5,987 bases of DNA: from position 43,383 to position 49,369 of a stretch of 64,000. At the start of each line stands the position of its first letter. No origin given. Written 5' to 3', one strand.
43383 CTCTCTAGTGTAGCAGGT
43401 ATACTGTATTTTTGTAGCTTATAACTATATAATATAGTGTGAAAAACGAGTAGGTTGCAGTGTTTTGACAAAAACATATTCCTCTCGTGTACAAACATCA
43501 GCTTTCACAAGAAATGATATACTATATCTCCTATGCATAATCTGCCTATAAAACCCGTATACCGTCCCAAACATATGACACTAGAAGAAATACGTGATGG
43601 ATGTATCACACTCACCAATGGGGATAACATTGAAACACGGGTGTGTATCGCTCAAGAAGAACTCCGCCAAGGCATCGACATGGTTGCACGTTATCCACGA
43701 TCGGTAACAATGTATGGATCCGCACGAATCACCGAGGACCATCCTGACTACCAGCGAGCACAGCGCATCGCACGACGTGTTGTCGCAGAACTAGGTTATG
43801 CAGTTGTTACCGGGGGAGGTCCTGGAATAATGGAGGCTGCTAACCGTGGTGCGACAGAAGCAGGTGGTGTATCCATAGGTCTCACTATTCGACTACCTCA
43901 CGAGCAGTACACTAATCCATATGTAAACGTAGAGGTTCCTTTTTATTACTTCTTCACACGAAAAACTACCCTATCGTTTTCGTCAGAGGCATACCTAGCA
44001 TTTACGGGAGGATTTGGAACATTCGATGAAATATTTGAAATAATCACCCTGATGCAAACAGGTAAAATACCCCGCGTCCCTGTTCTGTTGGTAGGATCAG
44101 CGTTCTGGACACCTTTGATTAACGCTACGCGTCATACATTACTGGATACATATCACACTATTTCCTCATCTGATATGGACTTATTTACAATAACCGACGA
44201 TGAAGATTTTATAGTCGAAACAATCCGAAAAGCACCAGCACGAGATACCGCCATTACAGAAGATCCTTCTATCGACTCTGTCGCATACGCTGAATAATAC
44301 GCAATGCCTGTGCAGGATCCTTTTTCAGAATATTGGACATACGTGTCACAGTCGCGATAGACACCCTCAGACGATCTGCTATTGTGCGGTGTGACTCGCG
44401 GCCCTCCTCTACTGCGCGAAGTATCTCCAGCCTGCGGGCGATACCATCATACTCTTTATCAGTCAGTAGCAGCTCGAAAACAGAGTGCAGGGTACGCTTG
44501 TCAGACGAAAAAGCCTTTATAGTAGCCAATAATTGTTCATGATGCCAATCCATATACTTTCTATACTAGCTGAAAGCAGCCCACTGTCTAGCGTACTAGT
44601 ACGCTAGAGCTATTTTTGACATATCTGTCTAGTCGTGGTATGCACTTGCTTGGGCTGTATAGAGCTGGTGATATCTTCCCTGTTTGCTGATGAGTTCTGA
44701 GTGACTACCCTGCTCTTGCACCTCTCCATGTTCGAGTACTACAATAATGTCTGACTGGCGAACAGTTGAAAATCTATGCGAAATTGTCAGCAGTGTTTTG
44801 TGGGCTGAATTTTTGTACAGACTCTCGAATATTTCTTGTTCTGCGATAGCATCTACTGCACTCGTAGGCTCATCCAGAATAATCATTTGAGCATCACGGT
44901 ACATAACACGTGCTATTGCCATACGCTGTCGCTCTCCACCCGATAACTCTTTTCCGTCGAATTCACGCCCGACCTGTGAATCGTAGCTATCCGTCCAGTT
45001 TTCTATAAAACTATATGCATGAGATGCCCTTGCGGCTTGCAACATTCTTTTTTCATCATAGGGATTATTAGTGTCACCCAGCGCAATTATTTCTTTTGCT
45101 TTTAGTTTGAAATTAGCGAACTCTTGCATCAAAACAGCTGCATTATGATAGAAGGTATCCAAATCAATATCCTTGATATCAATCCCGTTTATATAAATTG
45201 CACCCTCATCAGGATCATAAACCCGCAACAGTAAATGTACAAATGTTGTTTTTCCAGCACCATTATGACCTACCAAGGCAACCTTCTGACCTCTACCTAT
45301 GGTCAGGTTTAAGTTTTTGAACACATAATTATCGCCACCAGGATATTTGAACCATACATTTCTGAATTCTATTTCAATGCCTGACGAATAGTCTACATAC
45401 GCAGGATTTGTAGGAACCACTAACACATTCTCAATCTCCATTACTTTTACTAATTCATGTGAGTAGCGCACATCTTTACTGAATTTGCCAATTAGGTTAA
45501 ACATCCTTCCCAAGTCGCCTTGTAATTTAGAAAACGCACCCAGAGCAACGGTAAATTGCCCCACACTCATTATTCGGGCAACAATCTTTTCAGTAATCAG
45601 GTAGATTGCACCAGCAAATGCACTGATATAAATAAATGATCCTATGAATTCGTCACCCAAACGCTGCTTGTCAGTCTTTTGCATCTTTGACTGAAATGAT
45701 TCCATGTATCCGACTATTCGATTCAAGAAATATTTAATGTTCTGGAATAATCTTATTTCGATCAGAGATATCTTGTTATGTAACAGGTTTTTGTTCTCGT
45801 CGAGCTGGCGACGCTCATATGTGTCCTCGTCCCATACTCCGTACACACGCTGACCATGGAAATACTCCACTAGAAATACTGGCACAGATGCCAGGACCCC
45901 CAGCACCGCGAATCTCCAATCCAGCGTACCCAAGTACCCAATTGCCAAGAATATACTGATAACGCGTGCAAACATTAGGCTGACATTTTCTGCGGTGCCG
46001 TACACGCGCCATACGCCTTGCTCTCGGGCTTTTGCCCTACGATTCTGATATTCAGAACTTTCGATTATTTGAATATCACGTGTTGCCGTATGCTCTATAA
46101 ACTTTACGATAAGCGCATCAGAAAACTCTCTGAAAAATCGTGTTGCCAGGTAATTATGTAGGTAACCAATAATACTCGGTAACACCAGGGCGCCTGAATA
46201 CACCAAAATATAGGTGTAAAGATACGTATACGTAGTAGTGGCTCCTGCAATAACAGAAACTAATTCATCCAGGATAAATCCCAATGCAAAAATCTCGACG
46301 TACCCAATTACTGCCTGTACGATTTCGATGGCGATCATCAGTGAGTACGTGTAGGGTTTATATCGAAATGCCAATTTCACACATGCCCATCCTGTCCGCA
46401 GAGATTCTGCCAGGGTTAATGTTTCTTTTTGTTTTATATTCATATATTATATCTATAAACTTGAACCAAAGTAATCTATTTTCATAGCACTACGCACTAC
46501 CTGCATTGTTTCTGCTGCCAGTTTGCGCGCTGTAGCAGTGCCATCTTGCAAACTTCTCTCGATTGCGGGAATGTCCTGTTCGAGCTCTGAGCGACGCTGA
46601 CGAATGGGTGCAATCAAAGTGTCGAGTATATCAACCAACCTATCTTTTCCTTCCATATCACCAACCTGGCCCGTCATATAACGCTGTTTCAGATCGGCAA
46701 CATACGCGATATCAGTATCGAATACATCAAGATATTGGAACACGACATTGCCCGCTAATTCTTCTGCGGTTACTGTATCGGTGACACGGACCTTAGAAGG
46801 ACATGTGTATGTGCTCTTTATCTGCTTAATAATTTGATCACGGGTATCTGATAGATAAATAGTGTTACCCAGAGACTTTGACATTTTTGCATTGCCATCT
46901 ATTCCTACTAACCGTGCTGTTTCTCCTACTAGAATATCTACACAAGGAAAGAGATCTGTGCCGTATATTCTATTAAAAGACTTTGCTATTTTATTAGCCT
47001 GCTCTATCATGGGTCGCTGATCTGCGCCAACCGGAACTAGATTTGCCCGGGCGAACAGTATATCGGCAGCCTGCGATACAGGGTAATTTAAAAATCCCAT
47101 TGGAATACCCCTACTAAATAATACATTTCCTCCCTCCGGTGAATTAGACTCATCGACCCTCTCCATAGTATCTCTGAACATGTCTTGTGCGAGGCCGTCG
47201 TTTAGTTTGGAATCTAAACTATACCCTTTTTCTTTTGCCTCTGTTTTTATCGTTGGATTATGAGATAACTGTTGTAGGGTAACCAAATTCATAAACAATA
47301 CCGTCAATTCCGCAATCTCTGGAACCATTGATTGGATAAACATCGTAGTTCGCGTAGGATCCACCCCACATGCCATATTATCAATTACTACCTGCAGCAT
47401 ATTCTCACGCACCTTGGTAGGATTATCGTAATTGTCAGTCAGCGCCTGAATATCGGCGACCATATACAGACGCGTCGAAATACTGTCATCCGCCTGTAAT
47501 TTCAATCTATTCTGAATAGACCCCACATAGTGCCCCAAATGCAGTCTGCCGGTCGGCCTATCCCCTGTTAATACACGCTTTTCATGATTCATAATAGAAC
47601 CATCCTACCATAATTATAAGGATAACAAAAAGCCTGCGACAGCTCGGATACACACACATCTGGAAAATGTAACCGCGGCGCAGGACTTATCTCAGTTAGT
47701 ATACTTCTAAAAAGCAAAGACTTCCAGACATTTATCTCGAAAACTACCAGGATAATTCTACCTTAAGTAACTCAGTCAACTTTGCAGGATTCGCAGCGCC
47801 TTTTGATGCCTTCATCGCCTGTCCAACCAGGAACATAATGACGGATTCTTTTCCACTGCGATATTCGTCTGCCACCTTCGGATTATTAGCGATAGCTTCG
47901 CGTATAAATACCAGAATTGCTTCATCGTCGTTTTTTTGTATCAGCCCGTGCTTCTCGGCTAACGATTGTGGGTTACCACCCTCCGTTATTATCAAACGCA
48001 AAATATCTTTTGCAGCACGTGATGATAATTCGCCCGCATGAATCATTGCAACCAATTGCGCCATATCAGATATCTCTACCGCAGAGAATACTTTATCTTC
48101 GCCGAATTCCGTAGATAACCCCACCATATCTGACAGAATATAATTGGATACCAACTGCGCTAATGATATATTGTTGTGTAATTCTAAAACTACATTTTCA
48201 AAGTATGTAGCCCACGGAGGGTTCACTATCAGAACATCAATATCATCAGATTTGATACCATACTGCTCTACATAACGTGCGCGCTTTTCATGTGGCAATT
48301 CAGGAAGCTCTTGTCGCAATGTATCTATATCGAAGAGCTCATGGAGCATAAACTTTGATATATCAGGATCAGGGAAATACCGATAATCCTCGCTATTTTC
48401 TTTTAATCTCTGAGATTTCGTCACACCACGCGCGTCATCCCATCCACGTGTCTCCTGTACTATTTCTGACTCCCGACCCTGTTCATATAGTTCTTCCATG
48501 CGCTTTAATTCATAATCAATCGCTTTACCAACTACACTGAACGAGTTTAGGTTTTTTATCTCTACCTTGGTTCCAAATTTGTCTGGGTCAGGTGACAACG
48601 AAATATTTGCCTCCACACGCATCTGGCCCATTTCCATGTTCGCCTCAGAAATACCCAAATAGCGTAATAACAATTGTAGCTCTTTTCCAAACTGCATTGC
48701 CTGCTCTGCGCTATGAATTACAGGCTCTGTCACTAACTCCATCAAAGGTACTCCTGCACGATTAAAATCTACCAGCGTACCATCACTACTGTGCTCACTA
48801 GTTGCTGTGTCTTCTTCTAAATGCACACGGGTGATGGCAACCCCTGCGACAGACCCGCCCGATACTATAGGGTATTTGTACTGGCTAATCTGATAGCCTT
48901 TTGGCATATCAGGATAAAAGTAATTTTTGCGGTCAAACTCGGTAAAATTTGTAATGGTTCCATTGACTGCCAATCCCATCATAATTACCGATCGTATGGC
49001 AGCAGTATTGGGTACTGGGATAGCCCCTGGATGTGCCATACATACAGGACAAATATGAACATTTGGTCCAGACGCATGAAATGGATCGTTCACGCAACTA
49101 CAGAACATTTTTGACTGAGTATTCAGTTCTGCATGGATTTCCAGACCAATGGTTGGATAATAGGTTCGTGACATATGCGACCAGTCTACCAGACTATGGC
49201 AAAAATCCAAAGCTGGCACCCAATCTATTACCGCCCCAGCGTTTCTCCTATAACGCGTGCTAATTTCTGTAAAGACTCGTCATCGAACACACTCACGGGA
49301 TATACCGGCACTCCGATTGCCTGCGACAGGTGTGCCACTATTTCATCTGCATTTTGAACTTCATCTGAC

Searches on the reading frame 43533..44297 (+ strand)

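Call 50: search_protein_families(library=pfam, proteins=[window:43533-44297:+], max_evalue=0.001)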
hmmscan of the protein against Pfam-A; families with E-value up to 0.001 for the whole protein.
window:43533-44297:+ (254 aa): 2 families
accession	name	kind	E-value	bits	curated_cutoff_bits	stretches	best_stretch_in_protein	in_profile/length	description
PF03641.19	Lysine_decarbox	-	9.7e-26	90.9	27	1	100-229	1-129/131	Possible lysine decarboxylase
PF18306.6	LDcluster4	-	3.3e-15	56.4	26.3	1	58-168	4-111/151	SLOG cluster4 family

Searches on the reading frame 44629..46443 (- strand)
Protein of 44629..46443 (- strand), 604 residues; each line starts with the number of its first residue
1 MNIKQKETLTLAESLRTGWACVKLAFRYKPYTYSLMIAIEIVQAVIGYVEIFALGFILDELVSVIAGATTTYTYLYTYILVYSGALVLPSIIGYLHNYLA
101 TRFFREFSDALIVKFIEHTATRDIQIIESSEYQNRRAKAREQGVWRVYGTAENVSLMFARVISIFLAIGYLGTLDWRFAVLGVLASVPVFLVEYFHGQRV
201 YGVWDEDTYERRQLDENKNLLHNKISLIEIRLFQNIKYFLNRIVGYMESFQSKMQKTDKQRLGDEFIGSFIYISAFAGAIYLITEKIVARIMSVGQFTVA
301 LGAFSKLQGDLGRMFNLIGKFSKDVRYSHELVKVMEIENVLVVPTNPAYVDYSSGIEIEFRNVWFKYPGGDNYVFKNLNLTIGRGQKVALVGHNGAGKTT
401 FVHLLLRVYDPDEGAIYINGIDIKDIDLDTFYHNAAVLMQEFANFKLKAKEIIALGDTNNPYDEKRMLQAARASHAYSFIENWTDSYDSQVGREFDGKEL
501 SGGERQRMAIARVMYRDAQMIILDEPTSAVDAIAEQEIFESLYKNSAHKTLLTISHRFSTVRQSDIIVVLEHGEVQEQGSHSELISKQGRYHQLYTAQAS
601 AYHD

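Call 50: search_protein_families(library=pfam, proteins=[window:44629-46443:-], max_evalue=0.001)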
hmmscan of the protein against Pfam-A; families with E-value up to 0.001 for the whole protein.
window:44629-46443:- (604 aa): 3 families
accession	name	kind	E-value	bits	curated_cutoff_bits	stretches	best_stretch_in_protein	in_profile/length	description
PF00005.33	ABC_tran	-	7.2e-30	104.8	25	1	375-528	1-137/137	ABC transporter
PF02463.25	SMC_N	-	4.4e-07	30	40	1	407-570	102-211/220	RecF/RecN/SMC N terminal domain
PF00664.28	ABC_membrane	-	0.00013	22.2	28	0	150-307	115-270/274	ABC transporter transmembrane region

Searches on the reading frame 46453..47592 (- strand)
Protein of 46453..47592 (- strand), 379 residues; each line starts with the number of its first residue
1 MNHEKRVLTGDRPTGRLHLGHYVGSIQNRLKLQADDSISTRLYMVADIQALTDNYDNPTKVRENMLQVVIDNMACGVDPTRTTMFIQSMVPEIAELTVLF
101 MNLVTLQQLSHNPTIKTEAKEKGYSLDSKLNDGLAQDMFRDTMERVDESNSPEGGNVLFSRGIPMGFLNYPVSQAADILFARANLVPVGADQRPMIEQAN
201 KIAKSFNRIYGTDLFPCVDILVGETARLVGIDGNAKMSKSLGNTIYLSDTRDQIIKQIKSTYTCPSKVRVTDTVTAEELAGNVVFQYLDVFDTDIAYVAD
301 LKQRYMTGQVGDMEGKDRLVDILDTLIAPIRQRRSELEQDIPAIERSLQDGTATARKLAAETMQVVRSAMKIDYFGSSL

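Call 50: search_protein_families(library=pfam, proteins=[window:46453-47592:-], max_evalue=0.001)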
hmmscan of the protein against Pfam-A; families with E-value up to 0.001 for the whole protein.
window:46453-47592:- (379 aa): 1 family
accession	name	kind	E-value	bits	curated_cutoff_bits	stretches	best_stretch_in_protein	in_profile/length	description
PF00579.31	tRNA-synt_1b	-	5.5e-47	160.9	21.1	2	161-325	129-289/292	tRNA synthetases class I (W and Y)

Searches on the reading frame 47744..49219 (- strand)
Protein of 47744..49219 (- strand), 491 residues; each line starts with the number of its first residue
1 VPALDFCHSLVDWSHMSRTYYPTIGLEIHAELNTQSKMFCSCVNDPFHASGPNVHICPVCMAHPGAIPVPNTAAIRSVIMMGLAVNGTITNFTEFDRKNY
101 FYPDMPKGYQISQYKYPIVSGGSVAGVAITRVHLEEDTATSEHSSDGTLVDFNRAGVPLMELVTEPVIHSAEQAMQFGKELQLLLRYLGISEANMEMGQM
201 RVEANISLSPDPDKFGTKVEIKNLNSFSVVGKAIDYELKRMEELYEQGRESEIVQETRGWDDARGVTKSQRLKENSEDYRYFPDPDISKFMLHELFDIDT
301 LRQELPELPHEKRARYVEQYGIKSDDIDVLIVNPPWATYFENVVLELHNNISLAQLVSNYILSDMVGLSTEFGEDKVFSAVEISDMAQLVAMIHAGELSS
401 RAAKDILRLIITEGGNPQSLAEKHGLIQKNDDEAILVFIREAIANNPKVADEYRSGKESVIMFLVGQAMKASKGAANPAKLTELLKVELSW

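Call 50: search_protein_families(library=pfam, proteins=[window:47744-49219:-], max_evalue=0.001)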
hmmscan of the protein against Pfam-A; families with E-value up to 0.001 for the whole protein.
window:47744-49219:- (491 aa): 2 families
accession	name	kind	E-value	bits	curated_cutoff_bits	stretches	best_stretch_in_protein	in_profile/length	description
PF02934.20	GatB_N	-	3.9e-101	338.3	23.4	1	23-293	2-272/277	GatB/GatE catalytic domain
PF02637.23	GatB_Yqey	-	3.5e-35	121.5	27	1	339-489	2-148/148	GatB domain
